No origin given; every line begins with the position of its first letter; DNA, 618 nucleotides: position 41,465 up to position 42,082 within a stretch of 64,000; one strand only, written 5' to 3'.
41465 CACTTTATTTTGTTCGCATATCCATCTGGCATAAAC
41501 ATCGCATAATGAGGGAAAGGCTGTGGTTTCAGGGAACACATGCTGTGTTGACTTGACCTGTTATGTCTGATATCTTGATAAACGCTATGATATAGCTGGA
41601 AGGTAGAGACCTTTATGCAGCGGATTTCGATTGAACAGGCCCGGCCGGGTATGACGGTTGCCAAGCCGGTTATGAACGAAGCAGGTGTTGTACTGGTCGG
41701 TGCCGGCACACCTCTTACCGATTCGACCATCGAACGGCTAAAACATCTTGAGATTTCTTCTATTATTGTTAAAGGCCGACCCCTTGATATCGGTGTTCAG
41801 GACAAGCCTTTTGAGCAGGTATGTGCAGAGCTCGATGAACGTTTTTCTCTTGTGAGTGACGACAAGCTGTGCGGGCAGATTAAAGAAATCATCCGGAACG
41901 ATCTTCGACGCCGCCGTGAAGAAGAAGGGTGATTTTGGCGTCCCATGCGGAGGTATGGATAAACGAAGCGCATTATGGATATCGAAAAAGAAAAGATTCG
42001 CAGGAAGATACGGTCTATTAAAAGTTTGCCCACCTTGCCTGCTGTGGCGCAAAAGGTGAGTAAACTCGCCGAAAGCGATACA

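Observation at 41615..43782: Translationally coupled c-di-GMP module: DUF3391-like mini-protein, HDOD protein and pseudo-receiver GGDDF cyclase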

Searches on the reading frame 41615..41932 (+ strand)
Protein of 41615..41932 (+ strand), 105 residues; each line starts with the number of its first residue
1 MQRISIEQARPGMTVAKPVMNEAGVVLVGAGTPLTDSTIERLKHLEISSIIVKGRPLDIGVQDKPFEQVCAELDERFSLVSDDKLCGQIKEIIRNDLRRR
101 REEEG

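Call 3: search_protein_families(library=pfam, proteins=[window:41615-41932:+], max_evalue=1)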
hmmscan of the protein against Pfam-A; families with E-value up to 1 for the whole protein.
window:41615-41932:+ (105 aa): 0 families

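Call 4: search_protein_families(library=ncbifam, proteins=[window:41615-41932:+], max_evalue=1)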
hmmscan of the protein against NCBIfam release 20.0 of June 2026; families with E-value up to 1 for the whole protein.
window:41615-41932:+ (105 aa): 1 family
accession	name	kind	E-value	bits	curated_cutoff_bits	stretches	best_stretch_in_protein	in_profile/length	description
NF053512.1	nitric_RR_NosR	exception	0.00022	20.4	400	1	2-47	367-412/422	response regulator c-di-GMP phosphodiesterase, NosR family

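Call 6: find_homologous_proteins(query=window:41615-41932:+)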
Query window:41615-41932:+ (105 aa): 7 proteins with E <= 0.001 among 10 candidates.
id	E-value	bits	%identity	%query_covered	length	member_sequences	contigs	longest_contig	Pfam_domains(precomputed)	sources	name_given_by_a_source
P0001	1.4e-60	219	100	100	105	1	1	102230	-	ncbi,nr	ncbi:MAG: hypothetical protein N3B18_03955 [Desulfobacterota bacterium]|nr:hypothetical protein [The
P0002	3.5e-40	154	72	98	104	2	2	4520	-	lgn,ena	-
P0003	6.6e-40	153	73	98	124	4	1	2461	-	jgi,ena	-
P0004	1.5e-39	152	69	98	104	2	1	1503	-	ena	-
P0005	7.9e-35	137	71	87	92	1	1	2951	-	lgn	-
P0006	2.8e-34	135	71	87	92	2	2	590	-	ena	-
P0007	1.7e-33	132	60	98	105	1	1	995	-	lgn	-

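Call 16: search_protein_representatives(alignment_id=A1)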
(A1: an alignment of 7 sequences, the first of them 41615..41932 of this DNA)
Query: 7 sequences, 104 profile positions. Proteins with E-value up to 0.001 (for the whole library): 665; up to 1e-10: 101; up to 1e-30: 1. The best 150 are listed.
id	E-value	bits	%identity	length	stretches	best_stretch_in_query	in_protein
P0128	2.2e-33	130.6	-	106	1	1-103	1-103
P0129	4.7e-22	94.2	-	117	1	1-100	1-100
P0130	1.9e-21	92.3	-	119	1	1-103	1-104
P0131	4.2e-21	91.2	-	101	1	1-98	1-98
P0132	6.0e-21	90.7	-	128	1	1-101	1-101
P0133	2.6e-19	85.4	-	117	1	1-101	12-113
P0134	4.3e-19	84.7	-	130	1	1-103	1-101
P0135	5.1e-19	84.4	-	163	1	1-103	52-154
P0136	7.4e-19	83.9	-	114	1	1-90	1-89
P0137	1.3e-18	83.2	-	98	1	1-73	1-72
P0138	6.0e-18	81.0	-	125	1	2-93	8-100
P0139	8.8e-18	80.5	-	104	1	1-103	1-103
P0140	1.0e-17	80.3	-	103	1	1-93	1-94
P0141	1.1e-17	80.2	-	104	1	1-102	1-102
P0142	2.5e-17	79.0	-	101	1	1-95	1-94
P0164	8.4e-14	67.7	-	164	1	1-100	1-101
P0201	1.7e-11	60.3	-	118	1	1-98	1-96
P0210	3.1e-11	59.5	-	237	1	3-94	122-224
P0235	1.7e-10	57.1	-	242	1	2-101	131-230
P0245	3.0e-10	56.3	-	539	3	8-58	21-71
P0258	1.0e-09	54.6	-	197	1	1-54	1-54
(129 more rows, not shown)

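Call 19: search_protein_families(library=pfam, alignment_id=A2, max_evalue=0.1)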
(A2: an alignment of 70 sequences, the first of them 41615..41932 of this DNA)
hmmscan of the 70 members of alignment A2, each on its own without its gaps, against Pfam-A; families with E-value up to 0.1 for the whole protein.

A. member 1, window:41615-41932:+ (105 aa): 0 families

B. families by the number of members that match (of 70 scanned): 22 families
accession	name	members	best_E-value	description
PF06819.16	Arc_PepC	5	0.00061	Archaeal Peptidase A24 C-terminal Domain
PF11871.13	DUF3391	4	0.00034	Domain of unknown function (DUF3391)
PF08668.18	HDOD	2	1.9e-13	HDOD domain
PF01488.26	Shikimate_DH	2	0.029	Shikimate / quinate 5-dehydrogenase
PF13487.12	HD_5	1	8.9e-23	HD domain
PF01966.28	HD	1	4e-18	HD domain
PF17949.7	PND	1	0.0027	FANCM pseudonuclease domain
PF08167.18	RIX1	1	0.0065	rRNA processing/ribosome biogenesis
PF13076.11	Fur_reg_FbpA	1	0.009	Fur-regulated basic protein A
PF01081.25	Aldolase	1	0.011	KDPG and KHG aldolase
PF09520.16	RE_TdeIII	1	0.019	Type II restriction endonuclease, TdeIII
PF09720.15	Unstab_antitox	1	0.02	Putative addiction module component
PF06825.17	HSBP1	1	0.022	Heat shock factor binding protein 1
PF21382.2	IntS9_C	1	0.036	Integrator IntS9, C-terminal domain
PF09025.15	T3SS_needle_reg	1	0.038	YopR, type III needle-polymerisation regulator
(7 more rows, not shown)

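Call 20: search_protein_families(library=pfam, proteins=[P0245, P0210, P0235, P0258, P0164], max_evalue=0.1)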
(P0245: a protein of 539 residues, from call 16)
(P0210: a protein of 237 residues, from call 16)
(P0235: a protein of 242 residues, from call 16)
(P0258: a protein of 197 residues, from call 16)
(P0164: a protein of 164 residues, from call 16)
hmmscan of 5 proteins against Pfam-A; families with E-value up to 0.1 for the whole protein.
P0245 (539 aa): 4 families
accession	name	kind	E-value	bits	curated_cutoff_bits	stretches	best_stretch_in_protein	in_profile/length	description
PF13487.12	HD_5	-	8.9e-23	81.3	27.2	1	335-450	20-138/170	HD domain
PF01966.28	HD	-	4e-18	66.2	22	1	330-449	2-114/116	HD domain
PF17949.7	PND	-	0.0027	18.4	23.6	0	186-234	58-105/125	FANCM pseudonuclease domain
PF08668.18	HDOD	-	0.0058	16.6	22.9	1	332-368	98-132/196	HDOD domain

P0210 (237 aa): 0 families

P0235 (242 aa): 0 families

P0258 (197 aa): 1 family
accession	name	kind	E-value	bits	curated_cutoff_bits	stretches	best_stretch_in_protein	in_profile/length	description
PF08668.18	HDOD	-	1.9e-13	50.8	22.9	1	131-181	1-51/196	HDOD domain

P0164 (164 aa): 0 families

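Call 22: search_solved_structures(query=A1, show_alignments=3, max_evalue=10)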
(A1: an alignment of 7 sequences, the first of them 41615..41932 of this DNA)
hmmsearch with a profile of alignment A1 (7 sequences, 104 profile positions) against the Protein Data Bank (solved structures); distinct sequences matched with E-value up to 10: 4.
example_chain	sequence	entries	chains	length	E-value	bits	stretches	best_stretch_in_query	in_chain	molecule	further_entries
6wmr_D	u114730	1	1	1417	0.045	17.1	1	4-53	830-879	DNA-directed RNA polymerase subunit beta'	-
6wmp_D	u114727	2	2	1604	0.058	16.8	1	4-53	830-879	DNA-directed RNA polymerase subunit beta'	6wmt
5but_A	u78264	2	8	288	0.14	15.5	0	25-55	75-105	Ktr system potassium uptake protein A,Ktr system potassium uptake protein A | Ktr system potassium uptake protein A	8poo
5l1x_B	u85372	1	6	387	1.2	12.6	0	31-88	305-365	hMPV F1 subunit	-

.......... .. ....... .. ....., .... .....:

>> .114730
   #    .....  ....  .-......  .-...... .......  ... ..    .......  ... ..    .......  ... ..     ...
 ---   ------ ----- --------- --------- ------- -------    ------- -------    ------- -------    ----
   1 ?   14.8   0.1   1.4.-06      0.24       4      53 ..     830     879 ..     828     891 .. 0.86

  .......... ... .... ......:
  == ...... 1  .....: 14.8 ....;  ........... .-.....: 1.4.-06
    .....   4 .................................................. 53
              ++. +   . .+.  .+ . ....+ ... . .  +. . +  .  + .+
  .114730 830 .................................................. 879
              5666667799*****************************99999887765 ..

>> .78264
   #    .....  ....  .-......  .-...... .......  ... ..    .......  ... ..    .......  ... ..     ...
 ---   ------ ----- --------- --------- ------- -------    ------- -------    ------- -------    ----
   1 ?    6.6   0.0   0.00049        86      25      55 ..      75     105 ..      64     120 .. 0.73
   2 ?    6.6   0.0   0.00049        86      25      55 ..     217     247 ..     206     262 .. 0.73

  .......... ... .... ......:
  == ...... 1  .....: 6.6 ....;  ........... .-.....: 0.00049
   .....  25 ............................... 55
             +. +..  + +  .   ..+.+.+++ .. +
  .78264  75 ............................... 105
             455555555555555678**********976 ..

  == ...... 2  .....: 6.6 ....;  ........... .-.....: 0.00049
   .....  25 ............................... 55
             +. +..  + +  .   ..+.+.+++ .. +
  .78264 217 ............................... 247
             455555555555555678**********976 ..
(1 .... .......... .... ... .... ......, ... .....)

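Call 49: predict_structure(alignment_id=A4)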
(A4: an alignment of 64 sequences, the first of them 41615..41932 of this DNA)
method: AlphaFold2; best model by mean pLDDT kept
length: 105 residues; sequences in the alignment: 64
mean_pLDDT: 88.7   pTM: 0.51
mean pLDDT of the five models: 88.7, 86.3, 85.9, 85.2, 82.2
residues with pLDDT >= 90: 78; 70-90: 17; 50-70: 7; < 50: 3
segments of 3 or more residues with pLDDT < 50: none
pLDDT, mean of each block of 10 residues (from residue 1): 92 95 94 96 95 67 76 93 93 91 75
secondary structure, 60 per line:
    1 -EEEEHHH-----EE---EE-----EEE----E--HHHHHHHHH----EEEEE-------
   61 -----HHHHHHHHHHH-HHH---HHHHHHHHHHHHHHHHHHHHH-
elements in order: E2-5 E26-28 H36-44 E49-53 H66-76 H84-104

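Call 52: find_homologous_proteins(query=A4, max_evalue=0.001)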
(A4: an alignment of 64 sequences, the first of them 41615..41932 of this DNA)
Query A4 (64 sequences) (105 aa, profile of the alignment): 222 proteins with E <= 0.001 among 6743 candidates; the best 120 are listed.
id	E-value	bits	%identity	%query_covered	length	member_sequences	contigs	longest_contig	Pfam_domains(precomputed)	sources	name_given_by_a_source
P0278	3.4e-38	148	47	98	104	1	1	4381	-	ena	-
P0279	2.1e-37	145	46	98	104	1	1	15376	-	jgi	jgi:hypothetical protein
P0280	2.3e-37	145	46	98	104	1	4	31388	-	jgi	jgi:hypothetical protein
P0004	5.0e-36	141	69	98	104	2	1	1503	-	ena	-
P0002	1.9e-35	139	72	98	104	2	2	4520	-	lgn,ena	-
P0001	2.5e-35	139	100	100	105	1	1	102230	-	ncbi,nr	ncbi:MAG: hypothetical protein N3B18_03955 [Desulfobacterota bacterium]|nr:hypothetical protein [The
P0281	3.4e-35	138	46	89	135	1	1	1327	-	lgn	-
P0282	1.1e-34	137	38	93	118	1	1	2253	-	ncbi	-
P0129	1.4e-34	136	44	89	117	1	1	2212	-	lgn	-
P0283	1.6e-34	136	46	87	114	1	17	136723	-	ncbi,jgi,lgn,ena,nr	ncbi:MAG TPA: hypothetical protein PLA83_09105 [Deltaproteobacteria bacterium]|jgi:CHASE3 domain sen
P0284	1.9e-34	136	59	97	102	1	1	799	-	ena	-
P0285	3.0e-34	135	44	90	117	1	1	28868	-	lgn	-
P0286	3.7e-34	135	47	89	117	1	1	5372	-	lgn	-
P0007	5.6e-34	134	60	98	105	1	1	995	-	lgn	-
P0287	1.8e-33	133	43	87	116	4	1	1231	-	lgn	-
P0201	9.1e-29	118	34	89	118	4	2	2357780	-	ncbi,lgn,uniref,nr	ncbi:hypothetical protein TDMWS_17910 [Thermodesulfomicrobium sp. WS]|uniref:hypothetical protein n=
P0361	1.2e-28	117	36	90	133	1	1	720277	-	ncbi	-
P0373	3.8e-28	116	30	95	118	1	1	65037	-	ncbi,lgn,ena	-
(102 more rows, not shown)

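Call 59: fold_search(model_id=the predicted structure, library=pdb)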
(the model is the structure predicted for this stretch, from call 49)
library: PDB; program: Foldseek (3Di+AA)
matches with E <= 10: 401; with E <= 0.001: 0
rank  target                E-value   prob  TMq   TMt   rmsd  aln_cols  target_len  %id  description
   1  7egs_A                3.2e-02  1.00  0.38  0.14   4.6        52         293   25  The crystal structure of lobe domain of E. coli RNA polymerase complexed with the C-terminal domain of UvrD (released 2022-04-06)
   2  6x26_I                4.2e-02  0.99  0.37  0.03   4.9        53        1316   24  Mfd-bound E.coli RNA polymerase elongation complex - L1 state (released 2021-02-03)
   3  7p5x_AD               4.5e-02  1.00  0.46  0.04   1.9        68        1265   18  Mycobacterial RNAP with transcriptional activator PafBC (released 2021-12-22)
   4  7z8q_d                4.9e-02  1.00  0.47  0.04   4.7        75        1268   19  Cryo-EM structure of Mycobacterium tuberculosis RNA polymerase core (released 2023-02-08)
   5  1xi8_B                6.4e-02  1.00  0.44  0.18   3.3        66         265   23  Molybdenum cofactor biosynthesis protein from Pyrococcus furiosus Pfu-1657500-001 (released 2004-11-30)
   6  8to6_I                6.4e-02  0.99  0.37  0.03   4.6        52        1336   25  Escherichia coli RNA polymerase unwinding intermediate (I1d) at the lambda PR promoter (released 2024-07-03)
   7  9gdo_C                6.4e-02  0.85  0.36  0.03  11.6        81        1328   18  Cryo-EM structure of Vibrio cholerae RNA polymerase holoenzyme bound to an ompU promoter DNA fragment (released 2025-12-17)
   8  1xi8_A                7.3e-02  1.00  0.44  0.18   3.5        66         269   21  Molybdenum cofactor biosynthesis protein from Pyrococcus furiosus Pfu-1657500-001 (released 2004-11-30)
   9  9gdp_C                7.3e-02  0.97  0.38  0.04   5.2        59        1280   22  Cryo-EM structure of Vibrio cholerae RNA polymerase holoenzyme bound to an ompU promoter DNA fragment and 5-mer RNA (released 2025-12-17)
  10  8ph9_I                8.3e-02  0.82  0.39  0.04  11.6        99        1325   17  E. coli RNA polymerase paused at ops site (non-complementary scaffold) (released 2024-04-24)
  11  8qti_D                1.0e-01  1.00  0.47  0.04   4.9        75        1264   16  Mycobacterium smegnatis RNAP open promoter complex with SigmaA and RbpA (released 2024-10-02)
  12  8hih_D                1.2e-01  0.99  0.40  0.04   2.3        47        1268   32  Cryo-EM structure of Mycobacterium tuberculosis transcription initiation complex with transcription factor GlnR (released 2023-06-07)
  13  6koo_D                1.3e-01  1.00  0.46  0.04   1.9        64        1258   23  Mycobacterium tuberculosis initial transcription complex comprising sigma H and 5'-OH RNA of 7 nt (released 2020-03-11)
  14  7pp4_d                1.3e-01  0.99  0.47  0.04   4.7        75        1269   19  Cryo-EM structure of Mycobacterium tuberculosis RNA polymerase holoenzyme comprising sigma factor SigB (released 2022-09-21)
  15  8r6r_D                1.3e-01  0.99  0.43  0.04   4.9        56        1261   21  Mycobacterium smegnatis RNA polymerase RP2-like transcription initiation complex with SigmaA, RbpA and open promoter D (released 2024-10-02)
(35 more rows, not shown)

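Call 66: find_encoding_contigs(protein=P0373, flank=4000, max_places=1)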
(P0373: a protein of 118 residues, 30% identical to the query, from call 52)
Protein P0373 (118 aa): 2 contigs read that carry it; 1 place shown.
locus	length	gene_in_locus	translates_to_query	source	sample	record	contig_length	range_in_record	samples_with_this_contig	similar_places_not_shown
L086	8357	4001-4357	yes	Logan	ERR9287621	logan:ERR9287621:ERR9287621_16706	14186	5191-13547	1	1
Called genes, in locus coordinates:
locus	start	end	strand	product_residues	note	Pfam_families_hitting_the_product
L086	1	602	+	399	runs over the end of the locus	PF00291:PALP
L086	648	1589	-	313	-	PF00484:Pro_CA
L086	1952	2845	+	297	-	PF00515:TPR_1 (faint), PF07719:TPR_2 (faint), PF13525:YfiO (weak), PF13432:TPR_16 (faint), PF13174:TPR_6 (weak)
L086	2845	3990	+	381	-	PF02481:DNA_processg_A, PF17782:WHD_DprA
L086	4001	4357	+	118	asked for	-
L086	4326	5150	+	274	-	PF08668:HDOD, PF01966:HD (weak)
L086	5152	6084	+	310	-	PF00072:Response_reg, PF00990:GGDEF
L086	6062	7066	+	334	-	PF02899:Phage_int_SAM_1, PF00589:Phage_integrase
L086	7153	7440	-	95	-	-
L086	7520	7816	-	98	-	-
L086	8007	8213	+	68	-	-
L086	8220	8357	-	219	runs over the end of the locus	PF07963:N_methyl (faint)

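Call 67: find_encoding_contigs(protein=P0201, flank=4000, max_places=1)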
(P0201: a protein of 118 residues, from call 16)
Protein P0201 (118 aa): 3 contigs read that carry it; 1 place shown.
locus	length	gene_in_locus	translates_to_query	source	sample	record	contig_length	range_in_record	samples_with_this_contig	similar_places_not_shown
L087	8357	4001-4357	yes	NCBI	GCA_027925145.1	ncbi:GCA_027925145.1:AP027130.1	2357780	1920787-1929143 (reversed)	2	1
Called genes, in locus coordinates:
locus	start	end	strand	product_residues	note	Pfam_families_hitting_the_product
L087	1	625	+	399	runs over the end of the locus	PF00291:PALP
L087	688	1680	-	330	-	PF00484:Pro_CA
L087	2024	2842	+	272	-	-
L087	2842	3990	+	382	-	PF02481:DNA_processg_A, PF17782:WHD_DprA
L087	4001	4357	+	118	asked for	-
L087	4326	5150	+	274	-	PF08668:HDOD, PF01966:HD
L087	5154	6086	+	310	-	PF00072:Response_reg, PF00990:GGDEF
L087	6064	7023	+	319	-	PF02899:Phage_int_SAM_1, PF13495:Phage_int_SAM_4, PF00589:Phage_integrase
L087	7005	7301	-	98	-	-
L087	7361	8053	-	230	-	PF04344:CheZ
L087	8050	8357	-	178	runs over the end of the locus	PF07238:PilZ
